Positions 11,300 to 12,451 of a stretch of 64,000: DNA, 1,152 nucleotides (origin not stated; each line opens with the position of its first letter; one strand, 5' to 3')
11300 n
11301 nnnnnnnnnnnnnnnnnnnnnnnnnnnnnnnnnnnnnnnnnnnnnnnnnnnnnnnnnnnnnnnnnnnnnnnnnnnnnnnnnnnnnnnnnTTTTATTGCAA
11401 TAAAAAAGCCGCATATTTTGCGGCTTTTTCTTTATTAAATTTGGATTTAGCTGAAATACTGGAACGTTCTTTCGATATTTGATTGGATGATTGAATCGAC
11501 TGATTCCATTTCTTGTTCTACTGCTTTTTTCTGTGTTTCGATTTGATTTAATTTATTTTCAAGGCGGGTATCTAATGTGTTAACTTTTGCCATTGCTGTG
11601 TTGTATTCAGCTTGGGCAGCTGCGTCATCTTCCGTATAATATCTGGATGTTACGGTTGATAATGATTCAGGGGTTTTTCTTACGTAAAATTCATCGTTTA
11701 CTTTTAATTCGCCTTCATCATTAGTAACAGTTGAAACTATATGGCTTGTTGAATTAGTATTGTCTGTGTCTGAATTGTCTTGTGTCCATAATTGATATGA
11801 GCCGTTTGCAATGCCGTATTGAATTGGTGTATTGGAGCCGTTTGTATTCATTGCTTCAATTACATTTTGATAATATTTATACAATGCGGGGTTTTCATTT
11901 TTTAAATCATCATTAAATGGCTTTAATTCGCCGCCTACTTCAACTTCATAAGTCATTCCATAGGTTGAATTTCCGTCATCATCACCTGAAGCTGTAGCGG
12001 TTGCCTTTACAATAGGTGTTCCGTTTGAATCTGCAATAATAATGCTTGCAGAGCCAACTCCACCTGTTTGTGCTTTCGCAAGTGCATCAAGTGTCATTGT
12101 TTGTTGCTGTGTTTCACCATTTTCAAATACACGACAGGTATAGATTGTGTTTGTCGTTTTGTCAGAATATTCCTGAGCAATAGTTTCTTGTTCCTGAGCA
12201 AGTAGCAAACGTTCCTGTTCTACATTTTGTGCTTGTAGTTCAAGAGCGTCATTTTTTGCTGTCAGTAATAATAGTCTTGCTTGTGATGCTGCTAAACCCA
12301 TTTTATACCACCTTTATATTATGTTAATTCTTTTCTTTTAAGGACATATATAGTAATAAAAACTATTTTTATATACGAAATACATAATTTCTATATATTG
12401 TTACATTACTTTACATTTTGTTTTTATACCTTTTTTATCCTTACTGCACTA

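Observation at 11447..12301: Long member of a coiled-coil family with flagellin-like domain logic (conserved helical termini, inserted variable core)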

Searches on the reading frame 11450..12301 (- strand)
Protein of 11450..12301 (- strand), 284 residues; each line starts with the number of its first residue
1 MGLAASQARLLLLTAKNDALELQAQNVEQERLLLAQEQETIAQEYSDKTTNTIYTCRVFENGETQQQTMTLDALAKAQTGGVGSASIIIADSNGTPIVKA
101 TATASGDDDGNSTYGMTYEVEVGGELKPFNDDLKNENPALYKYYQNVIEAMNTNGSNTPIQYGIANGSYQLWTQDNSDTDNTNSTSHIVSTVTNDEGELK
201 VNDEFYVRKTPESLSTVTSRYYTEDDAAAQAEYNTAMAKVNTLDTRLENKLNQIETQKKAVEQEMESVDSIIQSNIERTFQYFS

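Call 6: search_protein_families(library=pfam, proteins=[window:11450-12301:-], max_evalue=10)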
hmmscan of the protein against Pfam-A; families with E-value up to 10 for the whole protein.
window:11450-12301:- (284 aa): 7 families
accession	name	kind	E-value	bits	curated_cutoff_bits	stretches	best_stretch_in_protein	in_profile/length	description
PF17095.10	CAMSAP_CC1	-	0.0028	17.9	27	1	235-263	11-39/59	Spectrin-binding region of Ca2+-Calmodulin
PF21769.2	vRNAP_dom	-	0.075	13.8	27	1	211-270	84-143/145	Virion DNA-directed RNA polymerase domain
PF17675.6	APG6_N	-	0.28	12.1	45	1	223-270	41-88/132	Apg6 coiled-coil region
PF11740.13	KfrA_N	-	0.29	12.3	26.1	1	199-264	51-112/113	Plasmid replication region DNA-binding N-term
PF15898.10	PRKG1_interact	-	0.34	12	32.4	1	116-141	68-93/101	cGMP-dependent protein kinase interacting domain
PF23991.1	DUF7310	-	0.47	11.4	40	1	225-278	20-72/83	Coiled-coil region of unknown function (DUF7310)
PF24590.1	DUF7615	-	3.4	8.6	27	1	229-270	23-64/106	Domain of unknown function (DUF7615)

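Call 7: find_homologous_proteins(query=window:11450-12301:-)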
Query window:11450-12301:- (284 aa): 379 proteins with E <= 0.001 among 2471 candidates; the best 120 are listed.
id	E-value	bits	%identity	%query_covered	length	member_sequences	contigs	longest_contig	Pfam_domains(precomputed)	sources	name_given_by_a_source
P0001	2.6e-176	602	100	100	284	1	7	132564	-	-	-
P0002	6.2e-165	565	94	100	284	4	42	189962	-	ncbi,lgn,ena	-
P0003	3.6e-126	438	76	100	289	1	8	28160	-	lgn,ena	-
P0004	6.4e-126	437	76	100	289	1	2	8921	-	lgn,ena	-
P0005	8.2e-126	437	76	100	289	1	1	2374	-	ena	-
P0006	9.0e-126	437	76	100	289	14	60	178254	-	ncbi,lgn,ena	-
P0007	2.7e-123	428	74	100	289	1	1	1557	-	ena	-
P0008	6.9e-122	424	71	100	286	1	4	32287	-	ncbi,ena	-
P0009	1.0e-121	423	74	100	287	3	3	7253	-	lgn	-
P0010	5.4e-121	421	74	100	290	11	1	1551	-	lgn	-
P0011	1.3e-119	416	73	100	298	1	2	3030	-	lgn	-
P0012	2.3e-117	409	72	100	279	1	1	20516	-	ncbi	-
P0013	1.4e-112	393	69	100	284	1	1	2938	-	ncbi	-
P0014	1.2e-109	384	72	100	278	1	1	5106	-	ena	-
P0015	8.0e-106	371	70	100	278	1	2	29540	-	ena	-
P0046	2.0e-46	177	55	49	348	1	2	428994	-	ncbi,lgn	-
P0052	1.2e-33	135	38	100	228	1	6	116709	-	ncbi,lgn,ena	-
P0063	2.3e-31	127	36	100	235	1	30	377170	-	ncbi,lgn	-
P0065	8.2e-31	126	35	100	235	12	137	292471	-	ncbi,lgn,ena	-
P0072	4.5e-26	110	36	100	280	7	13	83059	-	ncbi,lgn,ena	-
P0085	3.0e-24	104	32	100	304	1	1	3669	-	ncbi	-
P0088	5.0e-24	103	34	100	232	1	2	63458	-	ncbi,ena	-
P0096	3.4e-23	101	41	42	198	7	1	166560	-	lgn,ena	-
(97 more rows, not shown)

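Call 8: search_protein_families(library=ncbifam, proteins=[window:11450-12301:-], max_evalue=1)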
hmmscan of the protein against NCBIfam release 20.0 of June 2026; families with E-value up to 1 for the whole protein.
window:11450-12301:- (284 aa): 1 family
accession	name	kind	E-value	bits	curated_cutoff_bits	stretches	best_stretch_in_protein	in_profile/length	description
NF005283.0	PRK06800.1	equivalog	0.49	10.2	192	0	13-67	50-103/228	flagellar assembly protein H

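Call 9: search_solved_structures(query=window:11450-12301:-, max_evalue=10)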
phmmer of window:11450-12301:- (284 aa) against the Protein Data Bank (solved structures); distinct sequences matched with E-value up to 10: 3.
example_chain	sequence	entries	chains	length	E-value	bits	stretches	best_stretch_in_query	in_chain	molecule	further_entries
4wjy_A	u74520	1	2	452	0.018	18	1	128-261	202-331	Cytochrome c-552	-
2rf7_A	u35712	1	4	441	0.078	15.9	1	128-261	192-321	Cytochrome c-552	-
1gu6_A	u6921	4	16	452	0.08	15.8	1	128-261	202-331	CYTOCHROME C552 | Cytochrome c-552 | Cytochrome c nitrite reductase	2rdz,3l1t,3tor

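Call 14: search_solved_structures(query=A1, max_evalue=10)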
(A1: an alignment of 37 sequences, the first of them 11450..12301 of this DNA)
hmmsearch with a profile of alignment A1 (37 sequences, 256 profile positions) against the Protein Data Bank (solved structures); distinct sequences matched with E-value up to 10: 0.

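Call 18: find_related_loci(query=A1, collection=genome_contigs, flank=8000)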
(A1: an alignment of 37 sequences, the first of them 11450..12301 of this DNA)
Query A1 (284 aa) in genome_contigs; peptide patterns used: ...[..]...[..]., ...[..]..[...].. (x = any residue, [..] = any of these).
599 stretches matched a pattern (row limit reached: there are more); 463 encode a relative of the query (tblastn E <= 1e-3); the best 80 are kept; 80 distinct loci.
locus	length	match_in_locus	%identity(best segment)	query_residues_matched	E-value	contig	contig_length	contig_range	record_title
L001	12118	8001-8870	74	1-284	2e-134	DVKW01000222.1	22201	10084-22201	MAG TPA_asm: Candidatus Galligastranaerophilus intestinigallinarum isolate CHK123-3438 CHK123__C254804_L22201_ERR2241891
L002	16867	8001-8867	76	1-284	6e-136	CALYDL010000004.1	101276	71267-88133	MAG: Candidatus Gastranaerophilales bacterium isolate BRZ_MF__bin12 genome assembly, contig: BRZ_MF__NODE_248_length_101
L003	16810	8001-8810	59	1-284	5e-92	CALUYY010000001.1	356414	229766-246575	MAG: Candidatus Gastranaerophilales bacterium isolate BRZ_NP__bin43 genome assembly, contig: BRZ_NP__NODE_15_length_3564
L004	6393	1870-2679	59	1-284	5e-92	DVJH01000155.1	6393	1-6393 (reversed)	MAG TPA_asm: Candidatus Galligastranaerophilus gallistercoris isolate CHK123-4750 CHK123__C220384_L6393_ERR2241891, whol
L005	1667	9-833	52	2-283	4e-81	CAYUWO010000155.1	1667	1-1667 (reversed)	MAG TPA_asm: uncultured Gammaproteobacteria bacterium isolate SRP314395_co1_247 genome assembly, contig: NODE_54754_leng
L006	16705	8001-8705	36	1-284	4e-38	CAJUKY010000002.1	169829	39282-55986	TPA_asm: Candidatus Gastranaerophilales bacterium isolate MGBC157385 genome assembly, contig: MGBC157385.2, whole genome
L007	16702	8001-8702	35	1-284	5e-37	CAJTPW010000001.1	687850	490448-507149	TPA_asm: uncultured Vampirovibrio sp. isolate MGBC110388 genome assembly, contig: MGBC110388.1, whole genome shotgun seq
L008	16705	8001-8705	36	1-284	5e-37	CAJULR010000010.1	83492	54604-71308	TPA_asm: Candidatus Gastranaerophilales bacterium isolate MGBC159243 genome assembly, contig: MGBC159243.10, whole genom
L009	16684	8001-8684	38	1-284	4e-33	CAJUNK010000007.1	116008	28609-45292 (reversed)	TPA_asm: Candidatus Gastranaerophilales bacterium isolate MGBC162268 genome assembly, contig: MGBC162268.7, whole genome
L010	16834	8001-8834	35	1-284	4e-33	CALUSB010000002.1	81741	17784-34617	MAG: Candidatus Gastranaerophilales bacterium isolate BRZ_CA__bin20 genome assembly, contig: BRZ_CA__NODE_350_length_817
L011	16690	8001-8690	33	1-284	1e-32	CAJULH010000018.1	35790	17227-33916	TPA_asm: Candidatus Gastranaerophilales bacterium isolate MGBC161128 genome assembly, contig: MGBC161128.18, whole genom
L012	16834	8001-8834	35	1-284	2e-32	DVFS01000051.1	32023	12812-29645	MAG TPA_asm: Candidatus Galligastranaerophilus faecipullorum isolate ChiW23-1657 ChiW23__C113842_L32023_SRR5556883, whol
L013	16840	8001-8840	34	1-284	2e-32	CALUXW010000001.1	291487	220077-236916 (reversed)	MAG: Candidatus Gastranaerophilales bacterium isolate BRZ_DM__bin125 genome assembly, contig: BRZ_DM__NODE_28_length_291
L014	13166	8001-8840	34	1-284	1e-31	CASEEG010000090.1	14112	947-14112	uncultured bacterium isolate SI.O1.metabat-bins.94 genome assembly, contig: SI.O1.metabat-bins.94.fa_k141_301625, whole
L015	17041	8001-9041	55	1-283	6e-31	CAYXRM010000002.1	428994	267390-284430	MAG TPA_asm: uncultured Gammaproteobacteria bacterium isolate binchicken_co370_59 genome assembly, contig: NODE_7_length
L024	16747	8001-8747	30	1-284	6e-24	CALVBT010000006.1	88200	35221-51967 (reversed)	MAG: Candidatus Gastranaerophilales bacterium isolate BRZ_PB__bin5 genome assembly, contig: BRZ_PB__NODE_297_length_8820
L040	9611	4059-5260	30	1-284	8e-19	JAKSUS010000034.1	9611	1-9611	MAG: Candidatus Gastranaerophilales bacterium isolate Horse_feces339 MAG339_34, whole genome shotgun sequence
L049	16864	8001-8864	30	1-284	4e-17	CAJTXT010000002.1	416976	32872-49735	TPA_asm: uncultured Vampirovibrio sp. isolate MGBC124931 genome assembly, contig: MGBC124931.2, whole genome shotgun seq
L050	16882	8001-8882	30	1-284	6e-17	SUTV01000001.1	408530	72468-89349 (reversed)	MAG: Cyanobacteria bacterium SIG29 NODE_98_length_408530_cov_2.826360, whole genome shotgun sequence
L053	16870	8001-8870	30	1-284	2e-16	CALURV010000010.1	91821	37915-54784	MAG: Candidatus Gastranaerophilales bacterium isolate E40__bin194 genome assembly, contig: E40__k127_884913, whole genom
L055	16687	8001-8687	30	1-283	2e-16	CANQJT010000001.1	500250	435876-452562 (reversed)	MAG: Candidatus Gastranaerophilales bacterium isolate Lapin-032__bin101 genome assembly, contig: Lapin-032__NODE_1_lengt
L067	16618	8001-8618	48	1-284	1e-13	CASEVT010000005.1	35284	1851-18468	uncultured bacterium isolate Batch6_idba_bin.362 genome assembly, contig: Batch6_idba_bin.362.fa_k87_1550070, whole geno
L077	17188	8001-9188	50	1-284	2e-12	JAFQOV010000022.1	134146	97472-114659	MAG: Candidatus Gastranaerophilales bacterium isolate RGIG2015 Goat_Colon-1__c595521, whole genome shotgun sequence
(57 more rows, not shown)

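Call 25: predict_structure(alignment_id=A1)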
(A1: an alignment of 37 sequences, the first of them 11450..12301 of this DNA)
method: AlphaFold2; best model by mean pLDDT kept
length: 284 residues; sequences in the alignment: 37
mean_pLDDT: 80.9   pTM: 0.59
mean pLDDT of the five models: 80.9, 79.8, 79.4, 78.1, 73.6
residues with pLDDT >= 90: 39; 70-90: 205; 50-70: 27; < 50: 13
segments of 3 or more residues with pLDDT < 50: 182-184, 197-201
pLDDT, mean of each block of 10 residues (from residue 1): 74 84 87 86 77 83 87 88 85 89 83 88 88 91 92 82 86 71 52 48 69 83 73 85 88 87 83 79 72
secondary structure, 60 per line:
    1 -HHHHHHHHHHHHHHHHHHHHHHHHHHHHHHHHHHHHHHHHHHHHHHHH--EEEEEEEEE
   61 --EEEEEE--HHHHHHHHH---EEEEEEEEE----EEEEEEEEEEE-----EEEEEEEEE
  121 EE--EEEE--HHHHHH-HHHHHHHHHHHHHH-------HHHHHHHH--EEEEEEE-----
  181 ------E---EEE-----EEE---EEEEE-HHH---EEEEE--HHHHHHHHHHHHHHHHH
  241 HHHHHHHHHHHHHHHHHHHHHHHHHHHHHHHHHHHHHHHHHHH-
elements in order: H2-49 E52-60 E63-68 H71-79 E83-91 E96-106 E112-122 E125-128 H131-136 H138-151 H159-166 E169-175 E191-193 E199-201 E205-209 E217-221 H224-283

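Call 30: fold_search(model_id=the predicted structure, library=pdb)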
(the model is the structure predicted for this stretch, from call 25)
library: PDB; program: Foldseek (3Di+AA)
matches with E <= 10: 636; with E <= 0.001: 0
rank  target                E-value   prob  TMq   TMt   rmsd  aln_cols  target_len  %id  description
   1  7dro_B                1.2e-01  0.18  0.14  0.13  15.1       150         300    8  Structure of ATP-grasp ligase PsnB complexed with minimal precursor (released 2021-09-08)
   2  7z4w_A                1.2e-01  0.06  0.12  0.08  36.0       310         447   10  gp6/gp15/gp16 connector complex of bacteriophage SPP1 (released 2022-11-30)
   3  4tze_A                1.3e-01  0.72  0.11  0.14   6.9        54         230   17  Structure of metallo-beta-lactamase (released 2015-07-29)
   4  6kea_D                1.4e-01  0.10  0.13  0.07  17.2       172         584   10  crystal structure of MBP-tagged REV7-IpaB complex (released 2019-09-11)
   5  6mgz_A                1.6e-01  0.69  0.11  0.14   7.1        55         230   16  Crystal Structure of the New Deli Metallo Beta Lactamase Variant 4 from Klebsiella pneumoniae (released 2018-10-03)
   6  3sfp_D                1.8e-01  0.60  0.11  0.13   6.9        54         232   17  Crystal Structure of the Mono-Zinc-boundform of New Delhi Metallo-beta-Lactamase-1 from Klebsiella pneumoniae (released 2011-06-29)
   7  6c89_A                1.9e-01  0.69  0.11  0.14   8.9        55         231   16  NDM-1 Beta-Lactamase Exhibits Differential Active Site Sequence Requirements for the Hydrolysis of Penicillin versus C (released 2018-12-12)
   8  4ram_A                1.9e-01  0.66  0.11  0.13   7.1        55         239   16  Crystal Structure of New Delhi Metallo-beta-Lactamase-1 Mutant M67V Complexed with Hydrolyzed Penicillin G (released 2014-09-24)
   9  8sko_A                1.9e-01  0.63  0.11  0.14   6.8        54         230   17  X-ray structure of the NDM-4 beta-lactamase from Klebsiella pneumonia with L-Captopril bound (released 2023-08-23)
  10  4tzf                  1.9e-01  0.60  0.11  0.13   7.0        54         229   17  Structure of metallo-beta lactamase (released 2015-07-29)
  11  4rbs_B                1.9e-01  0.60  0.11  0.13   7.1        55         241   16  Crystal Structure of New Delhi Metallo-beta-Lactamase-1 in the Complex with Hydrolyzed Meropenem (released 2014-11-26)
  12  6c6i_A                1.9e-01  0.57  0.11  0.13   7.1        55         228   16  Crystal structure of a chimeric NDM-1 metallo-beta-lactamase harboring the IMP-1 L3 loop (released 2018-10-17)
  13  6lj8                  1.9e-01  0.54  0.11  0.13   9.1        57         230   16  Crystal structure of NDM-1 in complex with D-captopril derivative wss04134 (released 2020-12-16)
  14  3spu_A                1.9e-01  0.44  0.12  0.14   7.6        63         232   14  apo NDM-1 Crystal Structure (released 2011-08-03)
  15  7drp_A                1.9e-01  0.12  0.16  0.15  20.1       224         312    7  Structure of ATP-grasp ligase PsnB complexed with phosphomimetic variant of minimal precursor, Mg, and ADP (released 2021-09-08)
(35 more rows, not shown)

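Call 38: search_protein_families(library=phrogs, proteins=[window:11450-12301:-], max_evalue=1)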
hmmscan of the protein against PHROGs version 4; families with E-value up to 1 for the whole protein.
window:11450-12301:- (284 aa): 1 family
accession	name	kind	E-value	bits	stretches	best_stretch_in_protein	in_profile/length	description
phrog_23144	-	unknown function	0.063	14.5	1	38-115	15-87/137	-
